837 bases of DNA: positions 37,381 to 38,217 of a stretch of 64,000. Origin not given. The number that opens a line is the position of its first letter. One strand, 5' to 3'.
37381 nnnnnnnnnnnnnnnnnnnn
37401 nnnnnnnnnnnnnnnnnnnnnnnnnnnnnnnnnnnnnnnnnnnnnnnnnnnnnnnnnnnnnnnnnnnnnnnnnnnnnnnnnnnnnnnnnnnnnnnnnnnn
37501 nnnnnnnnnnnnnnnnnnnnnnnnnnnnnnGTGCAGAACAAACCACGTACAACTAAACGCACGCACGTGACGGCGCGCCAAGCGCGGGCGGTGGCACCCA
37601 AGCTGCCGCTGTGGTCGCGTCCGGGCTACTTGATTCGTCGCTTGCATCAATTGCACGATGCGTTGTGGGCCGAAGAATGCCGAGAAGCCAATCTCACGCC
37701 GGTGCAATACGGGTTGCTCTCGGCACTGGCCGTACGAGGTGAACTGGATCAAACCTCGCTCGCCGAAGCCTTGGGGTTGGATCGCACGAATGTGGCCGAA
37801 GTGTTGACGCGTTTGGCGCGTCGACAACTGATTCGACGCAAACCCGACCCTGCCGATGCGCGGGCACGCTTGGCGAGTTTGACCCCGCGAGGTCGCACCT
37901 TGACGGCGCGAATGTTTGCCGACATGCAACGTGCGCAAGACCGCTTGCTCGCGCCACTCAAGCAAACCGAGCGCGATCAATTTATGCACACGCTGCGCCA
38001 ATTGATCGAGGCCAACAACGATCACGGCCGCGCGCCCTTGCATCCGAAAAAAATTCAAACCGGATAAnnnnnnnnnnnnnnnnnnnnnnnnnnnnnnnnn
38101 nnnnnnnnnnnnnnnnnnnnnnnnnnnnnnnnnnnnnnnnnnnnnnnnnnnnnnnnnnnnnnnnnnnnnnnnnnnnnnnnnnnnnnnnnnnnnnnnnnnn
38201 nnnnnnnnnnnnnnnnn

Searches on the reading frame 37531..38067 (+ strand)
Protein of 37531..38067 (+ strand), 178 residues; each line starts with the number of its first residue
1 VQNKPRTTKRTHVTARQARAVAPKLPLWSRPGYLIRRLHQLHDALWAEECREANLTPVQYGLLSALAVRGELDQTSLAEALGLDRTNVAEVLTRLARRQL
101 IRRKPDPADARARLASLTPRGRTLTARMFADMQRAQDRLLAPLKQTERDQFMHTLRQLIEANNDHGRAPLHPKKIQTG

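Call 42: search_protein_families(library=pfam, proteins=[window:37531-38067:+], max_evalue=1)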
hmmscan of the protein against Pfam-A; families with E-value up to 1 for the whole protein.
window:37531-38067:+ (178 aa): 18 families
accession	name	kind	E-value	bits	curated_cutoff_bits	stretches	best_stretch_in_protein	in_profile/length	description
PF01047.28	MarR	-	4.3e-13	49.4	24.6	1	55-111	1-57/59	MarR family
PF12802.13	MarR_2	-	2.1e-12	47.4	27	1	54-112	2-61/61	MarR family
PF13463.12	HTH_27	-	5e-06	27.1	22.2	1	72-121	19-68/68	Winged helix DNA-binding domain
PF01978.25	TrmB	-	3e-05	24.2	25.6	1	54-106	5-57/68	Sugar-specific transcriptional regulator TrmB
PF00392.27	GntR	-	0.00017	21.6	27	1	73-105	26-58/64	Bacterial regulatory proteins, gntR family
PF25212.1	HVO_A0114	-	0.00022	21.4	27.6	1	54-106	19-71/84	HVO_A0114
PF21863.2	HTH_67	-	0.00026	21.1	27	1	52-167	165-266/268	Helix-turn-helix family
PF13545.12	HTH_Crp_2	-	0.00064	20.1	27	1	69-103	20-55/70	Crp-like helix-turn-helix domain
PF13412.12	HTH_24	-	0.0019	18.2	21.9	1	59-102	5-48/48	Winged helix-turn-helix DNA-binding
PF09339.16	HTH_IclR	-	0.0039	17.4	22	1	62-104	8-51/52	IclR helix-turn-helix domain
PF02002.24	TFIIE_alpha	-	0.0073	16.6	22.9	1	62-102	18-58/105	TFIIE alpha subunit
PF22381.2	Staph_reg_Sar_Rot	-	0.0078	16.7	27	1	50-126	7-83/85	Transcriptional regulator SarA/Rot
PF24409.1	wHTH-PRTase_assc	-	0.012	16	27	1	68-126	7-56/83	wHTH-PRTase associated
PF13601.12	HTH_34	-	0.023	15.3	27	1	60-133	3-77/80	Winged helix DNA-binding domain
PF14394.12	DUF4423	-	0.031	14.5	30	1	72-133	37-100/165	Domain of unknown function (DUF4423)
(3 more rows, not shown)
